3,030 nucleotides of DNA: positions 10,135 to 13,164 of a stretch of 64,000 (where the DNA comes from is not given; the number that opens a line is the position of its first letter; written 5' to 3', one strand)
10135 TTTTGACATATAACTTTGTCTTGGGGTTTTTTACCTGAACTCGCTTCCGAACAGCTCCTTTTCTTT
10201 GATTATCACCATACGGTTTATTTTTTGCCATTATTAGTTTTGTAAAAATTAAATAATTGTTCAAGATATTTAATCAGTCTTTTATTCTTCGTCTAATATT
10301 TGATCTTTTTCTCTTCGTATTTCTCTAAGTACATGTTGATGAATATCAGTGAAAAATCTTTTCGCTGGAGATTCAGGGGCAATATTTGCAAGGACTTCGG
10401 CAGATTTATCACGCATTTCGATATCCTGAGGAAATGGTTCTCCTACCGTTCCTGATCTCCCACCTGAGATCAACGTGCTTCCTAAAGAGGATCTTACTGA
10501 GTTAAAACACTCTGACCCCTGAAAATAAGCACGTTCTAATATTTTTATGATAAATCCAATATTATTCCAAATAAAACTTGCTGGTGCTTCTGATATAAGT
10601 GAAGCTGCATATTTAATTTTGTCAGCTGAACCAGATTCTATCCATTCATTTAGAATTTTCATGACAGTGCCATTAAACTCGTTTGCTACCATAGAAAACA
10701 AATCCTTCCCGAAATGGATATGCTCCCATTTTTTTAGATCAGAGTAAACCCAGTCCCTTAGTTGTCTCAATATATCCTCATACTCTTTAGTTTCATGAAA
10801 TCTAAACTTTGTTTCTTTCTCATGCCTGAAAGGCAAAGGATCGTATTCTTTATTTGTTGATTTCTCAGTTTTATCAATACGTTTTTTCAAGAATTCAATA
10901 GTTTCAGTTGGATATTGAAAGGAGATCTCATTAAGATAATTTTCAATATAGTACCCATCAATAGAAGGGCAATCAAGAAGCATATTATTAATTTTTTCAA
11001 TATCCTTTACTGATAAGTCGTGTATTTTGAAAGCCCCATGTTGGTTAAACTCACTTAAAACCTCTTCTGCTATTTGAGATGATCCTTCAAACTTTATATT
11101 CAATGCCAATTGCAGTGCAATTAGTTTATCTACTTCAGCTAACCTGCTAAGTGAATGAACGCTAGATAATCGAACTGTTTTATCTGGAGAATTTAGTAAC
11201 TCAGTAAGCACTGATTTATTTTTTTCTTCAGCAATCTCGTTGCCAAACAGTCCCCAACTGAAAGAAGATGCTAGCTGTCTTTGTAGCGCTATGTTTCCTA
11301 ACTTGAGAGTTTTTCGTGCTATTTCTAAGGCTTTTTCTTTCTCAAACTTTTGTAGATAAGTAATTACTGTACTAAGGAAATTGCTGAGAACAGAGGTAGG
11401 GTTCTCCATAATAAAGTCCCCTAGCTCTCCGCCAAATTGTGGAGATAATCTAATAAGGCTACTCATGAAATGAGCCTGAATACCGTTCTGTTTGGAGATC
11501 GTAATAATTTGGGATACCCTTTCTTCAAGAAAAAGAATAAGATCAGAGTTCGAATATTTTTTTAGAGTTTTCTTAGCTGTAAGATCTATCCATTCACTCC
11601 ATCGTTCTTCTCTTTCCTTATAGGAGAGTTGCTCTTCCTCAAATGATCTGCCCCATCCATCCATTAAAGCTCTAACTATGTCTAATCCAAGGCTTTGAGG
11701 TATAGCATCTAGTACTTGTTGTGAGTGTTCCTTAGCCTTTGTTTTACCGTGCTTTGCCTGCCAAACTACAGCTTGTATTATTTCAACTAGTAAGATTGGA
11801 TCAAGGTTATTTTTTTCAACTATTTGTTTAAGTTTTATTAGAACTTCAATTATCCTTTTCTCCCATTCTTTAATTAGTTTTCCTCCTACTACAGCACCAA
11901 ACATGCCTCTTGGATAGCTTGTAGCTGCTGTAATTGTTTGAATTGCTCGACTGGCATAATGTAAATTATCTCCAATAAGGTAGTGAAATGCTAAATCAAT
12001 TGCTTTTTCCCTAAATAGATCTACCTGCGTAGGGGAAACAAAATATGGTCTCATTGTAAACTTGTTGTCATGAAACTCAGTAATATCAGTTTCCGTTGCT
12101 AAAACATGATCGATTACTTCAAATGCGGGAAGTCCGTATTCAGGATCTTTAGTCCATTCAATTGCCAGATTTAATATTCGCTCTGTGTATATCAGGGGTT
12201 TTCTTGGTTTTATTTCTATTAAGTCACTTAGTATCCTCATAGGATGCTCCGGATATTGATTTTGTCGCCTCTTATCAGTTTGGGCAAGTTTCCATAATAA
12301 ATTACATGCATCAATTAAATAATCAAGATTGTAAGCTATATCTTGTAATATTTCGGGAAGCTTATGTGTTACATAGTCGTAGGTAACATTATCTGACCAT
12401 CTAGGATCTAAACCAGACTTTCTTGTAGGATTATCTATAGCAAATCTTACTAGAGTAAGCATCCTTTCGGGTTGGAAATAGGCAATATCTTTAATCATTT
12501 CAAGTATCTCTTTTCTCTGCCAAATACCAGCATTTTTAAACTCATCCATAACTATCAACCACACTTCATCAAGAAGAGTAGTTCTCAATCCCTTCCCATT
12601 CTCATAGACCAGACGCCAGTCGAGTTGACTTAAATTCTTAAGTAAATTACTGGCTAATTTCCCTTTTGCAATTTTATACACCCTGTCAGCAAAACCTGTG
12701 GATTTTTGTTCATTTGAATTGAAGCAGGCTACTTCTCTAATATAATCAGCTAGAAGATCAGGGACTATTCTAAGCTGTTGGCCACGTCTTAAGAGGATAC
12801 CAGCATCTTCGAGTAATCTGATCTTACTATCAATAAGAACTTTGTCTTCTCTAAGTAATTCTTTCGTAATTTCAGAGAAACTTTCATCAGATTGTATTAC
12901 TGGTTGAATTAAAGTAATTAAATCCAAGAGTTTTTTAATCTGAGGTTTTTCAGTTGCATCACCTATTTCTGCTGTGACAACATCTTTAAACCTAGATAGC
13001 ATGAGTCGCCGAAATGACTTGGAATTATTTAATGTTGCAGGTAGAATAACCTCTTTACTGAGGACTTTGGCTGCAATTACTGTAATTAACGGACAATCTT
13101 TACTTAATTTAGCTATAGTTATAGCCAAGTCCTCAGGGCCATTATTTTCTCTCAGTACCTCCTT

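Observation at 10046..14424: Avs-like STAND NTPase fused N-terminally to an XRE HTH and an Mrr-type nuclease, with its own palindromic operator and an apparently leaderless promoter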

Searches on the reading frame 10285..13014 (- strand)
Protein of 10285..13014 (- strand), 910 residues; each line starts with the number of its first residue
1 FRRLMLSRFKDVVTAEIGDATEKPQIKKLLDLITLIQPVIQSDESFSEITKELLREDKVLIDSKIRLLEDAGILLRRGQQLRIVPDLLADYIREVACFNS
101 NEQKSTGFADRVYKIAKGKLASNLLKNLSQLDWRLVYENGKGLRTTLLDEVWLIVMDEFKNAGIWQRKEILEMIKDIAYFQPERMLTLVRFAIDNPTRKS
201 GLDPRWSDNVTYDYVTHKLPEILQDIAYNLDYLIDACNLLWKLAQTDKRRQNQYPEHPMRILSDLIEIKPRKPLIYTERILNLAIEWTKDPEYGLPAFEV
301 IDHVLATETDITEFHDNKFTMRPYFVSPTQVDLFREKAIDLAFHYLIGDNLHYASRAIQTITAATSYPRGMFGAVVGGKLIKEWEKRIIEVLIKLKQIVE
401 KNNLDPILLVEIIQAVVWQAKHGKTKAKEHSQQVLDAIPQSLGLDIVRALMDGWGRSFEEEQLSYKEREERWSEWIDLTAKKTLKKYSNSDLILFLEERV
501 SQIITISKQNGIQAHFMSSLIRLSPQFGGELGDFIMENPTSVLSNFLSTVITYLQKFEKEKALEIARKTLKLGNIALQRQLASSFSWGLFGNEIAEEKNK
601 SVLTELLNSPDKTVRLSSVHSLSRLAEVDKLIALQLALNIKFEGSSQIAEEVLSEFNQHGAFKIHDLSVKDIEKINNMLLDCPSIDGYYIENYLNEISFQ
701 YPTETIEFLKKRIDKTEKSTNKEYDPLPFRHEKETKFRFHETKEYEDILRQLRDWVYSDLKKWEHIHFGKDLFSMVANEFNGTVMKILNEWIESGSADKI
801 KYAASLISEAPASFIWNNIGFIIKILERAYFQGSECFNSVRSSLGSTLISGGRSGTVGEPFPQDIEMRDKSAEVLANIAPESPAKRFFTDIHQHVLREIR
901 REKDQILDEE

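Call 63: predict_structure(alignment_id=A4)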
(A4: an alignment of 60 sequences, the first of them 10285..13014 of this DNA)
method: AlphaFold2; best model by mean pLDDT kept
length: 910 residues; sequences in the alignment: 60
mean_pLDDT: 91.4   pTM: 0.78
mean pLDDT of the five models: 91.4, 90.4, 89.3, 89.2, 88.8
residues with pLDDT >= 90: 703; 70-90: 176; 50-70: 31; < 50: 0
segments of 3 or more residues with pLDDT < 50: none
pLDDT, mean of each block of 10 residues (from residue 1): 77 75 89 94 91 92 91 86 90 91 90 91 94 85 78 94 94 93 96 94 67 95 96 97 95 92 94 95 96 91 95 80 93 96 95 95 94 91 95 97 94 92 89 96 94 77 83 94 97 96 83 90 97 97 96 95 97 95 94 93 96 96 95 96 94 93 94 96 93 94 96 90 86 78 95 91 88 90 94 93 93 92 95 95 91 76 92 93 93 93 70
secondary structure, 60 per line:
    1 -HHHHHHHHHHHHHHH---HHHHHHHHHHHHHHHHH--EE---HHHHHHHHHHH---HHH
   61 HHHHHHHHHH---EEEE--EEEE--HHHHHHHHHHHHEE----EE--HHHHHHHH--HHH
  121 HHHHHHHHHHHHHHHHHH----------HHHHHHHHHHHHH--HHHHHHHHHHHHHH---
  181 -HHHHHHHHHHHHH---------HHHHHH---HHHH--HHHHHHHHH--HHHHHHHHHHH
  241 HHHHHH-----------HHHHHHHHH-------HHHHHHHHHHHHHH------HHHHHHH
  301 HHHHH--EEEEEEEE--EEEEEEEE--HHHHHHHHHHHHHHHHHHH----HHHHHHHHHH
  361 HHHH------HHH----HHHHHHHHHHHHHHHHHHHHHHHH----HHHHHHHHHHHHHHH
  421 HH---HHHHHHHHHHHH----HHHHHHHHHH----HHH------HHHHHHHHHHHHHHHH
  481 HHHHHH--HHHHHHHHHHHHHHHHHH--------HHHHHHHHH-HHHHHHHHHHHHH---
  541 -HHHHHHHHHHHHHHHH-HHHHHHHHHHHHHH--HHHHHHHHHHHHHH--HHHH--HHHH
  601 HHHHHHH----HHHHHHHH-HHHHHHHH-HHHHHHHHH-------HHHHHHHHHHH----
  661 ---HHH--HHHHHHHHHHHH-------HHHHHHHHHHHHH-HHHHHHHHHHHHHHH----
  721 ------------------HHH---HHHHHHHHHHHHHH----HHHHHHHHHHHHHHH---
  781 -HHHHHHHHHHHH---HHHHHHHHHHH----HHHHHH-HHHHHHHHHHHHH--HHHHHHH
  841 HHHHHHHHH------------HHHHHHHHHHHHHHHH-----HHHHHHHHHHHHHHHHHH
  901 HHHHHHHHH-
elements in order (helices of 4 or more, strands of 3 or more residues): H2-16 H20-36 H44-54 H58-70 E74-77 E80-83 H86-97 H108-115 H118-138 H149-161 H164-177 H182-194 H204-209 H213-216 H219-227 H230-246 H258-266 H274-287 H294-305 E308-315 E318-325 H328-346 H351-364 H378-401 H406-422 H426-437 H442-451 H465-486 H489-506 H515-523 H525-537 H542-557 H559-572 H575-588 H591-594 H597-607 H612-619 H621-628 H630-638 H646-656 H669-680 H688-700 H702-716 H745-758 H763-777 H782-793 H797-807 H812-817 H819-831 H834-849 H862-877 H883-909

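Call 65: fold_search(model_id=the predicted structure, library=pdb)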
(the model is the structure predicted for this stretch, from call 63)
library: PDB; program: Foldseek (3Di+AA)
matches with E <= 10: 1265; with E <= 0.001: 215
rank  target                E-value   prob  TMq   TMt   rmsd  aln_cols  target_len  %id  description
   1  8cdj_D                2.3e-07  1.00  0.25  0.26  26.3       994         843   13  CAND1 b-hairpin++-SCF-SKP2 CAND1 rolling SCF engaged (released 2023-04-19)
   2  7q4o_A                4.4e-07  1.00  0.27  0.28  19.9       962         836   11  Substrate-bound A-like U2 snRNP (released 2022-03-30)
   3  7zbz_D                1.2e-06  1.00  0.21  0.18  23.9       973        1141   12  CAND1 delhairpin-SCF-SKP2 CAND1 partly engaged SCF partly rocked (released 2023-04-19)
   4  9k1w_C                1.7e-06  1.00  0.26  0.28  18.7       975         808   11  Structure of the SF3B core, harboring the K700E mutation in SF3B1, in complex with intron-U2 snRNA (released 2025-09-03)
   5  7abg_u                2.1e-06  1.00  0.27  0.29  19.3       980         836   10  Human pre-Bact-1 spliceosome (released 2020-12-23)
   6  7z8t_D                2.2e-06  1.00  0.26  0.22  24.4      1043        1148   12  CAND1-SCF-SKP2 CAND1 engaged SCF rocked (released 2023-04-19)
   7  3zjy_B                2.6e-06  1.00  0.21  0.21  19.8      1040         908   11  Crystal Structure of Importin 13 - RanGTP - eIF1A complex (released 2013-04-10)
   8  7abi_u                3.0e-06  1.00  0.24  0.23  20.1       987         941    9  Human pre-Bact-2 spliceosome (released 2021-02-10)
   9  8i0s_1                3.6e-06  1.00  0.28  0.29  14.3       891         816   12  The cryo-EM structure of human Bact-II complex (released 2024-07-31)
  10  7zbw_D                3.8e-06  1.00  0.24  0.26  26.3       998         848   13  CAND1-SCF-SKP2 CAND1 rolling-2 SCF engaged (released 2023-04-19)
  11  9k1y_C                3.9e-06  1.00  0.25  0.27  19.6       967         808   10  Structure of the SF3B core, harboring the R625H mutation in SF3B1, in complex with intron-U2 snRNA (released 2025-09-03)
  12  7z8v_D                3.9e-06  1.00  0.21  0.18  23.6       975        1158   12  CAND1-SCF-SKP2 (SKP1deldel) CAND1 engaged SCF rocked (released 2023-04-19)
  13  5o9z_v                4.4e-06  1.00  0.23  0.25  18.1       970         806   10  Cryo-EM structure of a pre-catalytic human spliceosome primed for activation (B complex) (released 2017-08-16)
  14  3w3t                  4.5e-06  1.00  0.22  0.20  22.7      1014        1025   11  Crystal structure of Kap121p (released 2013-04-10)
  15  5ife_C                5.0e-06  1.00  0.32  0.34  16.1       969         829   11  Crystal structure of the human SF3b core complex (released 2016-10-26)
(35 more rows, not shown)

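Call 81: search_protein_representatives(protein=window:10285-13014:-)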
Query: 910 residues. Proteins with E-value up to 0.001 (for the whole library): 1543; up to 1e-10: 1153; up to 1e-30: 649. The best 150 are listed.
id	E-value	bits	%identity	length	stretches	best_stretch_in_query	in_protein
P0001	0.0e+00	2038.1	100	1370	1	1-910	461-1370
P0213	5.5e-204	696.3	40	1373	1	1-902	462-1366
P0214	1.6e-167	575.7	34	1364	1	1-903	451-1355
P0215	1.0e-162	559.8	35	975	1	1-909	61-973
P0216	1.5e-162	559.2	34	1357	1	1-908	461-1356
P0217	7.6e-150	517.2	34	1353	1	1-902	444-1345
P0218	3.6e-141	488.5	30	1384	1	1-904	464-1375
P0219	2.4e-138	479.1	32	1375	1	1-908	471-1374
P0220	4.0e-137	475.1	32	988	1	1-899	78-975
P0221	5.3e-137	474.7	29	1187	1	2-896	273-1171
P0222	1.9e-135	469.5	32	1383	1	2-904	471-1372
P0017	3.9e-134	465.2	32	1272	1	2-906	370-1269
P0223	8.9e-133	460.7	32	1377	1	5-903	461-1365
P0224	3.5e-132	458.8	31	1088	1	27-901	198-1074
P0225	5.5e-132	458.1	29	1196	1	2-893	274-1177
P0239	1.6e-118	413.6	29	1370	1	5-900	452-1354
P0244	1.7e-115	403.5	29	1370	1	1-902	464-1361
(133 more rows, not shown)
